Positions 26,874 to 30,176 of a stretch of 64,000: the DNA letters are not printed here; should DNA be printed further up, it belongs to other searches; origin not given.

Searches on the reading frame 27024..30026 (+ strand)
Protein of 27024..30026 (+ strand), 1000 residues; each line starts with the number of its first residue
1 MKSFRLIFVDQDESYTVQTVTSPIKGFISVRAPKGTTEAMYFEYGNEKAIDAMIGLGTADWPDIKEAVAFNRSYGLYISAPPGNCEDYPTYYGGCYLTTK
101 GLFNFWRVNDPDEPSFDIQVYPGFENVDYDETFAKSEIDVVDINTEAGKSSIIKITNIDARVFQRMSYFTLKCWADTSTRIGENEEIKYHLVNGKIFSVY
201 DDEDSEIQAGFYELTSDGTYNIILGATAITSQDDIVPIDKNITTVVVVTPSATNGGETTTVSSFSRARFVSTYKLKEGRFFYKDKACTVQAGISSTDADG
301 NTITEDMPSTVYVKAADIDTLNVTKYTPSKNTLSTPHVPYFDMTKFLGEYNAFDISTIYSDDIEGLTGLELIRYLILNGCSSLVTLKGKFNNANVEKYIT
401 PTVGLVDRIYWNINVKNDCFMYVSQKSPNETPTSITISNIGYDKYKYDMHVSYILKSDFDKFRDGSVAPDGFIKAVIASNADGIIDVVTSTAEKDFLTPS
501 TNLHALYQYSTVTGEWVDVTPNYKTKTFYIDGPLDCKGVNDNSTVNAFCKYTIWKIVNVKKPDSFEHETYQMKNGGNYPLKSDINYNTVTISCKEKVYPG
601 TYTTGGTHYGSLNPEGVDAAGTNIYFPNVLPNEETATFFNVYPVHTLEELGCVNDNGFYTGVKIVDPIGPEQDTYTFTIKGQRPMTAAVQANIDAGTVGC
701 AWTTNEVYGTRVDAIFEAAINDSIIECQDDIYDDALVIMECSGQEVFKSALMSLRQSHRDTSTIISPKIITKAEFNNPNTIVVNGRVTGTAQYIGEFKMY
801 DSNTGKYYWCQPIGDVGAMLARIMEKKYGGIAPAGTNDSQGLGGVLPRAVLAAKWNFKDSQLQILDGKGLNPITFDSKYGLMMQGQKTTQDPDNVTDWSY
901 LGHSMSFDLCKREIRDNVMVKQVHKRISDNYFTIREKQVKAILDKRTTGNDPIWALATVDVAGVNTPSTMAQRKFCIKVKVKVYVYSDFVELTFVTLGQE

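Call 14: search_protein_families(library=phrogs, proteins=[window:27024-30026:+], max_evalue=0.001)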
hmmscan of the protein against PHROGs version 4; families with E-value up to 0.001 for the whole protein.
window:27024-30026:+ (1000 aa): 0 families

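Call 38: search_protein_families(library=pfam, proteins=[window:27024-30026:+], max_evalue=0.001)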
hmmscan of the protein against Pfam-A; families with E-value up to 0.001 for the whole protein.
window:27024-30026:+ (1000 aa): 0 families

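Call 55: find_related_loci(query=window:27024-30026:+, collection=viral_contigs, flank=10000)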
Query window:27024-30026:+ (1000 aa) in viral_contigs; peptide patterns used: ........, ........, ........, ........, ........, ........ (x = any residue, [..] = any of these).
5 stretches matched a pattern, but none encodes a relative of the query by tblastn (E <= 1e-3).

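Call 57: find_homologous_proteins(query=window:27024-30026:+, max_evalue=0.001)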
Query window:27024-30026:+ (1000 aa): 87 proteins with E <= 0.001 among 8000 candidates.
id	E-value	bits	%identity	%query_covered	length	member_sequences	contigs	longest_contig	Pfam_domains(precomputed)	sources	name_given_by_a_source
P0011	0.0e+0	2239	96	100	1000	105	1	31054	-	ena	-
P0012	0.0e+0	2012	86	100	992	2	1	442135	-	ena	-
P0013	0.0e+0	1646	71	100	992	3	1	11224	-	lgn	-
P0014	0.0e+0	1183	57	71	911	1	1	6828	-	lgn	-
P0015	0.0e+0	1139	52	100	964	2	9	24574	-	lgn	-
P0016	0.0e+0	1136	54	100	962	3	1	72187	-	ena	-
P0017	0.0e+0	1126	61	63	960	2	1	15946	-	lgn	-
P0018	0.0e+0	1107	54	70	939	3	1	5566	-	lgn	-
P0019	0.0e+0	1105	51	100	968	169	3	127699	-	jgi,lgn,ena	-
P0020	0.0e+0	1097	55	70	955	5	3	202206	-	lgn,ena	-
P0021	0.0e+0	1091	57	68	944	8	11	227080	-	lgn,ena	-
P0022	0.0e+0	1070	48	100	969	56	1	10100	-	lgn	-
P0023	0.0e+0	1055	57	64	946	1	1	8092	-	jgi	jgi:hypothetical protein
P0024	0.0e+0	1055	57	63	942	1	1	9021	-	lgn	-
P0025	0.0e+0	1045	56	65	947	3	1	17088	-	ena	-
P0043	1.2e-235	803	49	63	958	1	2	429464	-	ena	-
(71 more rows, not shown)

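Call 58: find_encoding_contigs(protein=P0013, flank=10000, max_places=1)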
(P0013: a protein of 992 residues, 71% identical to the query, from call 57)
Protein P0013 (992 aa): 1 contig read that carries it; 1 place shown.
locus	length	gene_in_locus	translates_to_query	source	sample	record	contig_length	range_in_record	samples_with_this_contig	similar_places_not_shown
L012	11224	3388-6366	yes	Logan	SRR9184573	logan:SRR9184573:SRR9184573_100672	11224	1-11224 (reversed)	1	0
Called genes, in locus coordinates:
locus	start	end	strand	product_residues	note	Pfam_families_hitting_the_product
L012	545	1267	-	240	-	-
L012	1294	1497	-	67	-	-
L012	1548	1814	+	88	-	PF01165:Ribosomal_S21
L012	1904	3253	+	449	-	PF02127:Peptidase_M18, PF05343:Peptidase_M42 (weak)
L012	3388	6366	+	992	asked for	-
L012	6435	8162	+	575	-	PF00535:Glycos_transf_2, PF10111:Glyco_tranf_2_2, PF13641:Glyco_tranf_2_3, PF11380:Stealth_CR2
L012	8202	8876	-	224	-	-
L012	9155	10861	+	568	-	-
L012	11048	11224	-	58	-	?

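Call 59: find_encoding_contigs(protein=P0016, flank=10000, max_places=1)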
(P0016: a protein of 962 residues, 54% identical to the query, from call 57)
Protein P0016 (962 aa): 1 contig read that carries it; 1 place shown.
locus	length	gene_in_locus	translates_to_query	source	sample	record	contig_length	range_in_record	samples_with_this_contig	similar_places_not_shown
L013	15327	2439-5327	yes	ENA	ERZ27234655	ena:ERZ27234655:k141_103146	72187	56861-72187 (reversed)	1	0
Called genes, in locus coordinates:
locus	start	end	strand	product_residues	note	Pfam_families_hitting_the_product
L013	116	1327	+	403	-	PF12323:HTH_OrfB_IS605, PF01385:OrfB_IS605, PF07282:Cas12f1-like_TNB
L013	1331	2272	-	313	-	-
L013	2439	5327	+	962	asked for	-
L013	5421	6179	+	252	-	-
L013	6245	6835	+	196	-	-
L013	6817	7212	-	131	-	-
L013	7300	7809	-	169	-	-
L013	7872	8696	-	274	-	-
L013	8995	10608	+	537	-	PF07068:Gp23 (weak)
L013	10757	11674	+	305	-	PF24308:DUF7487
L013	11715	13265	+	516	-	PF24308:DUF7487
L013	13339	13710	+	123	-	-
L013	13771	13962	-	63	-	PF01165:Ribosomal_S21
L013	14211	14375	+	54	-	-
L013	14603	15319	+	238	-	-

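Call 60: find_encoding_contigs(protein=P0019, flank=10000, max_places=1)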
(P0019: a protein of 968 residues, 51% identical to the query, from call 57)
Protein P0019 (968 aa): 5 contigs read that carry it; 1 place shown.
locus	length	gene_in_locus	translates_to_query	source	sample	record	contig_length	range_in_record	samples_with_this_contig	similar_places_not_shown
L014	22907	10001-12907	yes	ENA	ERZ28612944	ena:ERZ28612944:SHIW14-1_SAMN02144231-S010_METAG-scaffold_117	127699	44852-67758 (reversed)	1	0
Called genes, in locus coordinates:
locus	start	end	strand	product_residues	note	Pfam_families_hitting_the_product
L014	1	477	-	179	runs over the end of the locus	-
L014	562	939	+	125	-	-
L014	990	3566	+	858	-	-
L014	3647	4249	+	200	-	-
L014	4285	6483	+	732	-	PF02463:SMC_N, PF13175:AAA_15, PF13476:AAA_23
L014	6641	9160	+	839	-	PF03477:ATP-cone, PF13597:NRDD, PF01228:Gly_radical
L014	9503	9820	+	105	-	PF13353:Fer4_12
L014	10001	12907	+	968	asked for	-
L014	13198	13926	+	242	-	-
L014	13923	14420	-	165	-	-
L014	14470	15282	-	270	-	-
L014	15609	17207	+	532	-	PF07068:Gp23 (faint)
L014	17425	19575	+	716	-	-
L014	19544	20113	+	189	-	-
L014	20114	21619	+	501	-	-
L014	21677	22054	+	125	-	PF24073:DUF7365 (faint), PF09763:Sec3_CC (weak)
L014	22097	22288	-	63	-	PF01165:Ribosomal_S21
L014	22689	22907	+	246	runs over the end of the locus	-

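Call 81: search_protein_families(library=ncbifam, proteins=[window:27024-30026:+], max_evalue=0.1)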
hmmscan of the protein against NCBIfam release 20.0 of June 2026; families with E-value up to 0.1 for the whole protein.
window:27024-30026:+ (1000 aa): 0 families

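Call 91: search_protein_families(library=pfam, proteins=[L012:1294-1497:-, L013:14211-14375:+], max_evalue=10)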
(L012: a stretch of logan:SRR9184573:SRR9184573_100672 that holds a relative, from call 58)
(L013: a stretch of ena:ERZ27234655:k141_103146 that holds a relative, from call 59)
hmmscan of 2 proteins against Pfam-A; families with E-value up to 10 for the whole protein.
L012:1294-1497:- (67 aa): 1 family
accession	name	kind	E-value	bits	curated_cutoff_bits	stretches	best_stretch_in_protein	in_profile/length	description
PF11195.14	Tad2-like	-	0.038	15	25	1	14-64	16-72/73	Thoeris anti-defense 2-like domain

L013:14211-14375:+ (54 aa): 1 family
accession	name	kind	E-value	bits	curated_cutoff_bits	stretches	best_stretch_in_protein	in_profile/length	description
PF05209.18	MinC_N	-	0.017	15.6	27.3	1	2-26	11-35/71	Septum formation inhibitor MinC, N-terminal domain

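Call 101: find_encoding_contigs(protein=P0043, flank=10000, max_places=1)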
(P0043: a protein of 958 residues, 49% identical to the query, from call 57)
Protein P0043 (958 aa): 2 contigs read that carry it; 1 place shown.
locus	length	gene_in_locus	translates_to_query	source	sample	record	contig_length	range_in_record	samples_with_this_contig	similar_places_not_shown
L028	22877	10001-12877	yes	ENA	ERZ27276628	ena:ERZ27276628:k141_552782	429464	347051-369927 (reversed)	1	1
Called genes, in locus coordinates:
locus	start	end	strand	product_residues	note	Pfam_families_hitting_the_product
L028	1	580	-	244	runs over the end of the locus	PF13529:Peptidase_C39_2 (weak)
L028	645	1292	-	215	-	PF01464:SLT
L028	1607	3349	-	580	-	PF02919:Topoisom_I_N, PF01028:Topoisom_I, PF14370:Topo_C_assoc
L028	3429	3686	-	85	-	-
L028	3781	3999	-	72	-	-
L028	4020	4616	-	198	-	-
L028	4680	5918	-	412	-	PF00154:RecA_N, PF21096:RecA_C (faint)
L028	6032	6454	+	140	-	-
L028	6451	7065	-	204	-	-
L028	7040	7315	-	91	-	-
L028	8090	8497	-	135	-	-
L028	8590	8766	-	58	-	-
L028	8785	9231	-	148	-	-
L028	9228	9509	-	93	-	-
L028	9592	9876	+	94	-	-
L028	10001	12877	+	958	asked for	-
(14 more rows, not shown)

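Call 122: search_dna_similar(query=window:27024-30026:+, collection=phages, mode=protein, max_evalue=0.001, max_rows=8)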
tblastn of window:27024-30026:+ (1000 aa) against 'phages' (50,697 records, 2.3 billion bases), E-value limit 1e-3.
No match.

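Call 124: search_solved_structures(query=window:27024-30026:+, max_evalue=1)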
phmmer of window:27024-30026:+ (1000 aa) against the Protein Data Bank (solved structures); distinct sequences matched with E-value up to 1: 1.
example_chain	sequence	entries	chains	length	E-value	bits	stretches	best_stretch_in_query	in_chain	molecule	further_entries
6rao_D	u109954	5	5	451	0.22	12.9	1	859-917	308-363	Afp3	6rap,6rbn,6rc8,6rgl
